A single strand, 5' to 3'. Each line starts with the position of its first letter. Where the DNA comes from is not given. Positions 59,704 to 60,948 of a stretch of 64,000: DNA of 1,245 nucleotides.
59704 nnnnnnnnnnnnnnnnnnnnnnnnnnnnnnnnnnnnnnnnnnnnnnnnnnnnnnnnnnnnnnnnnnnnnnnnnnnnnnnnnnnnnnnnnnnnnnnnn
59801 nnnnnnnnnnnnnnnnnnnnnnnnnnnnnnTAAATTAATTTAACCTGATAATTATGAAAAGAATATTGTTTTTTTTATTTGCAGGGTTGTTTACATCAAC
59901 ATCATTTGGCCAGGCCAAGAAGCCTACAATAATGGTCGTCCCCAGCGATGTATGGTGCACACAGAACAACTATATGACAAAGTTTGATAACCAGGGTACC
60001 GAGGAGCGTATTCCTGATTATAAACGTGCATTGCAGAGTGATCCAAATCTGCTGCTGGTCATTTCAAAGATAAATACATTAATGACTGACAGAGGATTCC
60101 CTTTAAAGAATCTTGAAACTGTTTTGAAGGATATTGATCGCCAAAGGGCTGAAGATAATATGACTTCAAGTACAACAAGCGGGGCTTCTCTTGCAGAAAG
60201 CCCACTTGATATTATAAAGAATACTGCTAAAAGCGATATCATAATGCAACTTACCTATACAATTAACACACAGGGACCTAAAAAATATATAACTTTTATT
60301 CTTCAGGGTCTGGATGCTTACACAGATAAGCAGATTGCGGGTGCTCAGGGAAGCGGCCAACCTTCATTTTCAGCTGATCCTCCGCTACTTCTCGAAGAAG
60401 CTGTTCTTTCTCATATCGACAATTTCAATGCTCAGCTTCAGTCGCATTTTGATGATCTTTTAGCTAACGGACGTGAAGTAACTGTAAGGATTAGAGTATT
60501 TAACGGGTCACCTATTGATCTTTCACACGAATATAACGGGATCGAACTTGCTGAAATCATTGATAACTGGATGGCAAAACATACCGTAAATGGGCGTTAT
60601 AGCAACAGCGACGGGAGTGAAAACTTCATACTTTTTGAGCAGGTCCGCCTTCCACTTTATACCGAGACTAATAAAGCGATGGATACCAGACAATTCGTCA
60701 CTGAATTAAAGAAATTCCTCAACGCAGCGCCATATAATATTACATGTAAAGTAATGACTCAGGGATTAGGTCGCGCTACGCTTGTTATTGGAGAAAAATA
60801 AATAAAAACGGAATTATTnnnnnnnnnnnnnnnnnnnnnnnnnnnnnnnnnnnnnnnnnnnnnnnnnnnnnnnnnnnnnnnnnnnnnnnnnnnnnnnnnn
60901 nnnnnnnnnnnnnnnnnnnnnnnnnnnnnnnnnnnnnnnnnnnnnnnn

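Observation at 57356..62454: Orphan five-gene envelope operon whose products are all secreted, bounded by two beta-barrel proteins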

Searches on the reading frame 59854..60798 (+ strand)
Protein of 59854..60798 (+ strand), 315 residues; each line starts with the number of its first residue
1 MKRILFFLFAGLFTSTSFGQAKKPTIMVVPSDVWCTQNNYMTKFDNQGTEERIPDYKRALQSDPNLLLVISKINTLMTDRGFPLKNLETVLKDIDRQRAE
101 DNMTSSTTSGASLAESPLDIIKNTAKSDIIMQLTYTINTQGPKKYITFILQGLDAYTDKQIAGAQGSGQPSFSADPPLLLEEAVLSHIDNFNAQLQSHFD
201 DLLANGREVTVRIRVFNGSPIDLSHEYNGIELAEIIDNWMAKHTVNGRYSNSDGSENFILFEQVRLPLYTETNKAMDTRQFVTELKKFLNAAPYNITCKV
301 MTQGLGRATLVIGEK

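Call 3: search_protein_families(library=pfam, proteins=[window:59854-60798:+], max_evalue=1)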
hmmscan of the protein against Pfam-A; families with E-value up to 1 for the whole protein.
window:59854-60798:+ (315 aa): 2 families
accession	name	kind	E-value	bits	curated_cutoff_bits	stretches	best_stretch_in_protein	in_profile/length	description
PF19672.4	DUF6175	-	1.8e-120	401.9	23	1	22-313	1-293/293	Family of unknown function (DUF6175)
PF12698.13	ABC2_membrane_3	-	0.12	11.9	31.6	1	4-138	12-121/347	ABC-2 family transporter protein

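Call 4: search_protein_families(library=ncbifam, proteins=[window:59854-60798:+], max_evalue=1)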
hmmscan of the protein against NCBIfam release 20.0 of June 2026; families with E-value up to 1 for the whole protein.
window:59854-60798:+ (315 aa): 0 families

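Call 5: search_protein_families(library=padloc, proteins=[window:59854-60798:+], max_evalue=1)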
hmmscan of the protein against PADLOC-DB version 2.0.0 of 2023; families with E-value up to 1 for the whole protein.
window:59854-60798:+ (315 aa): 0 families

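Call 6: search_protein_families(library=phrogs, proteins=[window:59854-60798:+], max_evalue=1)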
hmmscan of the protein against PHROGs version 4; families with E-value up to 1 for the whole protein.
window:59854-60798:+ (315 aa): 0 families

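Call 10: search_solved_structures(query=window:59854-60798:+, max_evalue=10)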
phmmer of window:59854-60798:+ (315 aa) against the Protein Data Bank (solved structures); distinct sequences matched with E-value up to 10: 3.
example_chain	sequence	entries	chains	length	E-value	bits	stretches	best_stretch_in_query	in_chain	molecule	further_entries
6of7_B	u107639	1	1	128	0.1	14.9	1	35-98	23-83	Period circadian protein homolog 2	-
6w9r_A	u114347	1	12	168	0.11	14.8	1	221-281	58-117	OTU domain-containing protein wMelOTU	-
6w9o_A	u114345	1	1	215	0.18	14.1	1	221-280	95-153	OTU domain-containing protein wMelOTU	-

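Call 14: find_encoding_contigs(protein=window:59854-60798:+, flank=10000, max_places=6)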
Protein window:59854-60798:+ (315 aa): 1 contig read that carries it; 1 place shown.
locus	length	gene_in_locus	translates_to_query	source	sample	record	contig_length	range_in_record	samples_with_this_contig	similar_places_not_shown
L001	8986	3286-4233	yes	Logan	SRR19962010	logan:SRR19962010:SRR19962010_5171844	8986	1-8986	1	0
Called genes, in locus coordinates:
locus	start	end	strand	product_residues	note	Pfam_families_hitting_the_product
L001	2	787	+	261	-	?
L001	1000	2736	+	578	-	-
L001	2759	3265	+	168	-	-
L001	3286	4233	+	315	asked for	PF19672:DUF6175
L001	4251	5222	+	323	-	-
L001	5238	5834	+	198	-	PF13505:OMP_b-brl (weak)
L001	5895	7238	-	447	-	-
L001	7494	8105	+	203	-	PF04336:ACP_PD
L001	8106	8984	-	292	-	?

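Call 25: find_homologous_proteins(query=window:59854-60798:+)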
Query window:59854-60798:+ (315 aa): 7009 proteins with E <= 0.001 among 8000 candidates; the best 120 are listed.
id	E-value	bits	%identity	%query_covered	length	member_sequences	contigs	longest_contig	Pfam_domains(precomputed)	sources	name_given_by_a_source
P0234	1.1e-206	703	100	100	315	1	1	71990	PF19672.5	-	-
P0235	1.4e-188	643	91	100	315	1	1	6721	PF19672.5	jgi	-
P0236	5.3e-188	641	91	100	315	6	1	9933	PF19672.5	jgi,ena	-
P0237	3.9e-187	638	89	100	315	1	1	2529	PF19672.5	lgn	-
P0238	1.2e-186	637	90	100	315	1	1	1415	PF19672.5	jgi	-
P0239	3.0e-186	636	89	100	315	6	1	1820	PF19672.5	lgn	-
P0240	2.2e-185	633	90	100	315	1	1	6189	PF19672.5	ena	-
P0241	2.5e-185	632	89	100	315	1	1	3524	PF19672.5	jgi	jgi:hypothetical protein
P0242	7.9e-185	631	89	100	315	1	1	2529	PF19672.5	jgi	jgi:hypothetical protein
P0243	9.1e-185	631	89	100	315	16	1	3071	PF19672.5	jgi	jgi:hypothetical protein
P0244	1.2e-184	630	92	97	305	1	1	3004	PF19672.5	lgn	-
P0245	1.4e-184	630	89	100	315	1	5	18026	PF19672.5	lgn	-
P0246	2.0e-183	626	90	98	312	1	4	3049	PF19672.5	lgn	-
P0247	6.0e-183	625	91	97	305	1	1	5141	PF19672.5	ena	-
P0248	8.3e-182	621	87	100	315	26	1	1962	PF19672.5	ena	-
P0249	2.5e-180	616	86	100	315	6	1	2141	PF19672.5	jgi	jgi:hypothetical protein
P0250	1.2e-171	588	83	100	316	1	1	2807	PF19672.5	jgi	jgi:hypothetical protein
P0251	1.8e-169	580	81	100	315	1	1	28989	PF19672.5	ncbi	-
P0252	6.3e-169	579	81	100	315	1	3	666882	PF19672.5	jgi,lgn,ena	-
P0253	6.6e-169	579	81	100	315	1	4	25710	PF19672.5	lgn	-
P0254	8.6e-169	578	81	100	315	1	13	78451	PF19672.5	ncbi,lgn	-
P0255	1.7e-168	577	81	100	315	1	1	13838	PF19672.5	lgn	-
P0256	2.7e-168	577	82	100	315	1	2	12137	PF19672.5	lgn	-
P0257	3.5e-168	576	82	96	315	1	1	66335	PF19672.5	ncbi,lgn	-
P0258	3.7e-168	576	81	100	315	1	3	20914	PF19672.5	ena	-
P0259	3.9e-168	576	82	100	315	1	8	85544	PF19672.5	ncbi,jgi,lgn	jgi:hypothetical protein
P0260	4.0e-168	576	82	100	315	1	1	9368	PF19672.5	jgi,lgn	-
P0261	4.5e-168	576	81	100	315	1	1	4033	PF19672.5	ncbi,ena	-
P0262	5.9e-168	575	83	98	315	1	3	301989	PF19672.5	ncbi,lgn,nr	ncbi:MAG: hypothetical protein IPH88_04205 [Bacteroidales bacterium]|nr:hypothetical protein [Bacter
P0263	1.2e-167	574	81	100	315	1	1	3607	PF19672.5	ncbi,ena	-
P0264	1.2e-167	574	81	100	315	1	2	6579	PF19672.5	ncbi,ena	-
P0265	4.4e-167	573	85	94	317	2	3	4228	PF19672.5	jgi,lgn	jgi:hypothetical protein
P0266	2.9e-166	570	79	100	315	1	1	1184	PF19672.5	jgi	jgi:hypothetical protein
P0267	5.9e-166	569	80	100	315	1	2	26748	PF19672.5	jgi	-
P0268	4.9e-165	566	79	100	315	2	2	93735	PF19672.5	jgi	-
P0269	7.8e-165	565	80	100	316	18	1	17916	PF19672.5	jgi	-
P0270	3.5e-164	563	78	100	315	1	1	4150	PF19672.5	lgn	-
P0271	4.6e-164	563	92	87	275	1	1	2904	PF19672.5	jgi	jgi:hypothetical protein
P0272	6.3e-164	562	79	100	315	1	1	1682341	PF19672.5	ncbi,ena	-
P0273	2.0e-163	561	78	100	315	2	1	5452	PF19672.5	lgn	-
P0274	2.2e-161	554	78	100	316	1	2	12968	PF19672.5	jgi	jgi:hypothetical protein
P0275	6.0e-159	546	76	100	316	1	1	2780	PF19672.5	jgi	-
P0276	4.7e-158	543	84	92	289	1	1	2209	PF19672.5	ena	-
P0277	1.9e-135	469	68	100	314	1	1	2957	PF19672.5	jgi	jgi:hypothetical protein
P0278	5.5e-134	464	69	100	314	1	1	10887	PF19672.5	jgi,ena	-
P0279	8.8e-134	463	69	100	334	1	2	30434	PF19672.5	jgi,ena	-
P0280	8.8e-133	460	67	100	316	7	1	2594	PF19672.5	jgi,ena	jgi:hypothetical protein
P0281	1.1e-132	460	68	100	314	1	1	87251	PF19672.5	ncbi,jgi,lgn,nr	ncbi:MAG: DUF6175 family protein [Bacteroidales bacterium]|jgi:hypothetical protein|nr:DUF6175 famil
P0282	2.0e-132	459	65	100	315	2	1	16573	PF19672.5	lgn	-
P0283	2.0e-132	459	68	100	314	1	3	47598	PF19672.5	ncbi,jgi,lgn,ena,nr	ncbi:MAG: DUF6175 family protein [Bacteroidetes bacterium]|nr:DUF6175 family protein [Bacteroidota b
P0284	4.2e-132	458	67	96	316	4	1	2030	PF19672.5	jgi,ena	-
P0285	5.4e-132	457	66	100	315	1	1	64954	PF19672.5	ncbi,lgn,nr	ncbi:MAG: hypothetical protein HOO86_08360 [Bacteroidales bacterium]|nr:hypothetical protein [Bacter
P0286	8.2e-132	457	68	100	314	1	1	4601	PF19672.5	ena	-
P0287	1.1e-131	456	70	95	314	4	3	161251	PF19672.5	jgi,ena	-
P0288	1.7e-131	456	66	96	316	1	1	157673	PF19672.5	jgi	jgi:hypothetical protein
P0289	2.3e-131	455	68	95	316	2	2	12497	PF19672.5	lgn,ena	-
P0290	2.6e-131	455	64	100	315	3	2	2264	PF19672.5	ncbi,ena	-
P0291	3.2e-131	455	68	100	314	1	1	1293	PF19672.5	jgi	jgi:hypothetical protein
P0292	5.7e-131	454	66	100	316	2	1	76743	PF19672.5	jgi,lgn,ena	jgi:hypothetical protein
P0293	8.1e-131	454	69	95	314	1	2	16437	PF19672.5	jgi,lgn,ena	-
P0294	1.0e-130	453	65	100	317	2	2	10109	PF19672.5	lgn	-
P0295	1.2e-130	453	65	100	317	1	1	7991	PF19672.5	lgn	-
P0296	2.4e-130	452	67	100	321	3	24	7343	PF19672.5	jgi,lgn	jgi:hypothetical protein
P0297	2.7e-130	452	65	95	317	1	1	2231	PF19672.5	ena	-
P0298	3.9e-130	451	67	100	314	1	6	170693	PF19672.5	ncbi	-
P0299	5.5e-130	451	65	100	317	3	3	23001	PF19672.5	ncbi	ncbi:MAG: DUF6175 family protein [Bacteroidales bacterium]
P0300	6.6e-130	451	63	100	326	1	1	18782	PF19672.5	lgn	-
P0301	1.3e-129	450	65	100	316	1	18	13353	PF19672.5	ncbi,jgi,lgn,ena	jgi:hypothetical protein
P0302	3.3e-129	448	67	100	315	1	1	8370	PF19672.5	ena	-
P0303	1.6e-128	446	68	95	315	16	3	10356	PF19672.5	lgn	-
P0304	1.8e-128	446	66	100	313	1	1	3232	PF19672.5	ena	-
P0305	2.3e-128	445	67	100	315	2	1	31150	PF19672.5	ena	-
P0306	6.5e-128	444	68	95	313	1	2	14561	PF19672.5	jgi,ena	-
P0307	6.6e-128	444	62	100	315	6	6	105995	PF19672.5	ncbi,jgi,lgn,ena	ncbi:MAG: DUF6175 family protein [Bacteroidota bacterium]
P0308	7.2e-128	444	64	100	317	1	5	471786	PF19672.5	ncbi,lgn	ncbi:MAG: DUF6175 family protein [Bacteroidales bacterium]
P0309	1.1e-127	443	63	100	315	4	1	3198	PF19672.5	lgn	-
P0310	1.3e-127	443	64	100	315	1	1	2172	PF19672.5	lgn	-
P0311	1.6e-127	443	64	100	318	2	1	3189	PF19672.5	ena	-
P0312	2.6e-127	442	65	100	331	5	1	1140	PF19672.5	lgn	-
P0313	4.9e-127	441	66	100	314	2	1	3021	PF19672.5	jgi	jgi:hypothetical protein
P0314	9.9e-127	440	67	96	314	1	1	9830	PF19672.5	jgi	-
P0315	1.1e-126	440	66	100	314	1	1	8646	PF19672.5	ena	-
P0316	1.3e-126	440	62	100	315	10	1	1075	PF19672.5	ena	-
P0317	1.6e-126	439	68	95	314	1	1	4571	PF19672.5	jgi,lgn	jgi:hypothetical protein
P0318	2.9e-126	439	65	100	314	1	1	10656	PF19672.5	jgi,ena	-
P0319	3.1e-126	438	66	100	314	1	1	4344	PF19672.5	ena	-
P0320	3.2e-126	438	62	100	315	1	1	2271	PF19672.5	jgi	-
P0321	3.3e-126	438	63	100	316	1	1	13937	PF19672.5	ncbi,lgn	ncbi:MAG: DUF6175 family protein [Bacteroidia bacterium]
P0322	3.3e-126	438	62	100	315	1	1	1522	PF19672.5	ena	-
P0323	7.0e-126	437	62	100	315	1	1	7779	PF19672.5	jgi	jgi:hypothetical protein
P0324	7.0e-126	437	66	100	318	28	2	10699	PF19672.5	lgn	-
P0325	1.0e-125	437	65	100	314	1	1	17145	PF19672.5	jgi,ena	-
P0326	1.2e-125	437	63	100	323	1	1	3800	PF19672.5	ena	-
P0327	1.7e-125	436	65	95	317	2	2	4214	PF19672.5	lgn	-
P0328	3.1e-125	435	62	100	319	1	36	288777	PF19672.5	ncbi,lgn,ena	-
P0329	3.4e-125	435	67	96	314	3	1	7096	PF19672.5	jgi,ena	-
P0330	5.4e-125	434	61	100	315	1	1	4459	PF19672.5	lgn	-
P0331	8.1e-125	434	62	100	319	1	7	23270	PF19672.5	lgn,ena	-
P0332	9.1e-125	434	62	100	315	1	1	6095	PF19672.5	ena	-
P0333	1.1e-124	433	62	100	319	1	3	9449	PF19672.5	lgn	-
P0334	1.1e-124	433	62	100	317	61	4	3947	PF19672.5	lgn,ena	-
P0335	1.1e-124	433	62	100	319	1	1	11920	PF19672.5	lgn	-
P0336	4.9e-124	431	64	100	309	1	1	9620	PF19672.5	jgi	jgi:hypothetical protein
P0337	5.4e-124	431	62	100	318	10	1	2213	PF19672.5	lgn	-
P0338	1.2e-123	430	61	100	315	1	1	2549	PF19672.5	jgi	jgi:hypothetical protein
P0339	1.3e-123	430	63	100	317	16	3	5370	PF19672.5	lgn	-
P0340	2.5e-123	429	61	100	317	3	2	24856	PF19672.5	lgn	-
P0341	4.5e-123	428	63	95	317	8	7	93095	PF19672.5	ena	-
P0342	4.7e-123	428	63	100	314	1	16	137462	PF19672.5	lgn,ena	-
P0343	1.0e-122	427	64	95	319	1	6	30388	PF19672.5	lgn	-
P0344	1.0e-122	427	63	100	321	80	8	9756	PF19672.5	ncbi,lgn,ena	-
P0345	1.4e-122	426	63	100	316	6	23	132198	PF19672.5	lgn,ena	-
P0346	2.1e-122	426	62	100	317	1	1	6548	PF19672.5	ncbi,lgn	ncbi:MAG: DUF6175 family protein [Bacteroidales bacterium]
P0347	2.1e-122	426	63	100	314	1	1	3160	PF19672.5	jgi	jgi:hypothetical protein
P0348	2.3e-122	426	63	100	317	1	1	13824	PF19672.5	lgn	-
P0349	2.6e-122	426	64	100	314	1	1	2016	PF19672.5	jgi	jgi:hypothetical protein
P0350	3.2e-122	425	62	100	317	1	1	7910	PF19672.5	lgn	-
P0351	3.4e-122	425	61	100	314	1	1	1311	PF19672.5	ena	-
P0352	3.5e-122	425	63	100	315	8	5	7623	PF19672.5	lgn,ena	-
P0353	3.5e-122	425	61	100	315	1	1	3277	PF19672.5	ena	-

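Call 28: find_related_loci(query=A3, collection=genome_contigs, flank=7000)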
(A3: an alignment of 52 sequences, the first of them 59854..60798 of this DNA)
Query A3 (315 aa) in genome_contigs; peptide patterns used: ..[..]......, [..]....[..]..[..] (x = any residue, [..] = any of these).
599 stretches matched a pattern (row limit reached: there are more); 571 encode a relative of the query (tblastn E <= 1e-3); the best 80 are kept; 80 distinct loci.
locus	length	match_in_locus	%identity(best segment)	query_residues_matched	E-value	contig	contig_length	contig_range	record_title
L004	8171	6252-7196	89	1-315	0e+0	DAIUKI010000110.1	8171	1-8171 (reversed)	MAG TPA_asm: Bacteroidales bacterium isolate CTOTU20032 NODE_358_length_8171_cov_8.017250, whole genome shotgun sequence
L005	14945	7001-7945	82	1-315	6e-178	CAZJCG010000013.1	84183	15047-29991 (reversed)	MAG TPA_asm: uncultured Lentimicrobiaceae bacterium isolate SRP167436_co1_356 genome assembly, contig: NODE_264_length_8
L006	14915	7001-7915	83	7-314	1e-177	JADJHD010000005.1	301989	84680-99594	MAG: Bacteroidales bacterium isolate Damh_18-Q3-R51-60_MAXAC.107 tig00003018-10-3024640, whole genome shotgun sequence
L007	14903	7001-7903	82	15-315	7e-176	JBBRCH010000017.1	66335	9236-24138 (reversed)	MAG: Bacteroidales bacterium isolate Co_metawrap_2392 Cmw_2392_k141_16592968_length_66335_cov_24.9971, whole genome shot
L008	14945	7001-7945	79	1-315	3e-175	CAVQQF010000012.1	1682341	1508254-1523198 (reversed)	MAG: uncultured Bacteroidales bacterium isolate MFD09964.bin.2.246 genome assembly, contig: contig_8413, whole genome sh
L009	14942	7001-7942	68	1-315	2e-141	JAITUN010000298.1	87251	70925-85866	MAG: Bacteroidales bacterium isolate Spi319_bin22 k119_2221345, whole genome shotgun sequence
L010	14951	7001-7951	66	1-315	4e-141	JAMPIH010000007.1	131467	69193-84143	MAG: Bacteroides sp. isolate NALB_7963_6 Scaffold_#7__SCF_007__131467_bp, whole genome shotgun sequence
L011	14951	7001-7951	65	1-315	3e-140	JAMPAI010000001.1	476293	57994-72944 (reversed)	MAG: Ruminococcus flavefaciens isolate NALB_7813_18 Scaffold_#1__SCF_001__476181_bp, whole genome shotgun sequence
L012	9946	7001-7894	68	18-315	1e-138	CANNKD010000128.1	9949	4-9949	MAG: Bacteroidetes bacterium isolate ZH-Oct18-42 genome assembly, contig: ZH-Oct18-C7060, whole genome shotgun sequence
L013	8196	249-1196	64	1-315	1e-138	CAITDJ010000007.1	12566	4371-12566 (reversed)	MAG: uncultured Bacteroidetes bacterium isolate Loclat_bin-05130 genome assembly, contig: bin-05130:007/155, whole genom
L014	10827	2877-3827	65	1-315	6e-139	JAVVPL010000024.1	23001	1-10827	MAG: Bacteroidales bacterium isolate CGS10Y1-bin3 NODE_2548_length_23001_cov_5.441820, whole genome shotgun sequence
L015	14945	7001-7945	64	2-315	2e-137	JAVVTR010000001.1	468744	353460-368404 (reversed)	MAG: Bacteroidales bacterium isolate CGS10Y2-bin33 NODE_1_length_468744_cov_12.028534, whole genome shotgun sequence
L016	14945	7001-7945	63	1-315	2e-137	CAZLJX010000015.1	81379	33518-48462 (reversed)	MAG TPA_asm: uncultured Bacteroidales bacterium isolate SRP278314_co2_359 genome assembly, contig: NODE_510_length_81379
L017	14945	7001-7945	62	1-315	3e-137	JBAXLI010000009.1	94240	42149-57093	MAG: Bacteroidota bacterium isolate ELA423 MAG423_9, whole genome shotgun sequence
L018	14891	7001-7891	67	18-315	2e-136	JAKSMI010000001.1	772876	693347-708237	MAG: Bacteroidales bacterium isolate Horse_feces121 MAG121_1, whole genome shotgun sequence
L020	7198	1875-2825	63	1-315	3e-135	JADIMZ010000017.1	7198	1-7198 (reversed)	MAG: Candidatus Pullibacteroides excrementavium isolate 2889 A2M15__C58095_L7198_SRR9113710, whole genome shotgun sequen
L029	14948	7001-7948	61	1-315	1e-130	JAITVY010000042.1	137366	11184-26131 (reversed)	MAG: Tannerella sp. isolate TD116_bin63 k119_914700, whole genome shotgun sequence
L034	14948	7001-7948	61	1-315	2e-128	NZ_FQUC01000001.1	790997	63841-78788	Dysgonomonas macrotermitis strain DSM 27370, whole genome shotgun sequence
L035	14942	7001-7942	59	1-314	5e-128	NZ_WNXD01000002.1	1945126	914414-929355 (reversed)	Pedobacter planticolens strain LMG 31464 NODE_2_length_1945126_cov_23.915084, whole genome shotgun sequence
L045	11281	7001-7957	58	1-315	7e-127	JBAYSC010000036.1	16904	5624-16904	MAG: Flavobacteriaceae bacterium isolate SO_2016_LW2_60 scaffold06522_LW138R_2016, whole genome shotgun sequence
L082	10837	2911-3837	57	6-315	2e-123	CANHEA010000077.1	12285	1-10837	MAG: Flavobacteriaceae bacterium isolate RE-15aug16-98 genome assembly, contig: RE-15aug16-C7857, whole genome shotgun s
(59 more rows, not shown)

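Call 49: search_solved_structures(query=A3, max_evalue=10)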
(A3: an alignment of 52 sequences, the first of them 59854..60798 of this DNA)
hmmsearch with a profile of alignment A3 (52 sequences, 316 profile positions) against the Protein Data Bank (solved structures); distinct sequences matched with E-value up to 10: 1.
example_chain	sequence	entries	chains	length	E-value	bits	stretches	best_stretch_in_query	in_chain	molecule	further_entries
6msp_A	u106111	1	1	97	0.66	12.1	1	188-225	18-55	De novo Designed Protein Foldit3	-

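Call 61: predict_structure(alignment_id=A6)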
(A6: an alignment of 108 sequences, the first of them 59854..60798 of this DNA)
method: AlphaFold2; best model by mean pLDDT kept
length: 315 residues; sequences in the alignment: 108
mean_pLDDT: 84.7   pTM: 0.77
mean pLDDT of the five models: 84.7, 84.3, 84.2, 82.5, 81.5
residues with pLDDT >= 90: 127; 70-90: 157; 50-70: 21; < 50: 10
segments of 3 or more residues with pLDDT < 50: 15-20, 109-111
pLDDT, mean of each block of 10 residues (from residue 1): 65 46 81 92 80 89 91 91 88 85 62 69 86 93 93 92 93 87 90 90 89 86 87 92 89 87 87 83 92 89 86 80
secondary structure, 60 per line:
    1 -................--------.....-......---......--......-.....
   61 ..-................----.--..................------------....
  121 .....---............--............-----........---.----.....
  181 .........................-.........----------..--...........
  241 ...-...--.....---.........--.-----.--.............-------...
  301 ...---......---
elements in order: H2-17 E26-30 H32-37 E41-46 E49-54 H56-62 H64-79 H87-104 H117-125 E129-140 E143-154 E160-167 H176-205 E207-215 H232-243 E250-254 E258-266 H278-290 E298-303 E307-312
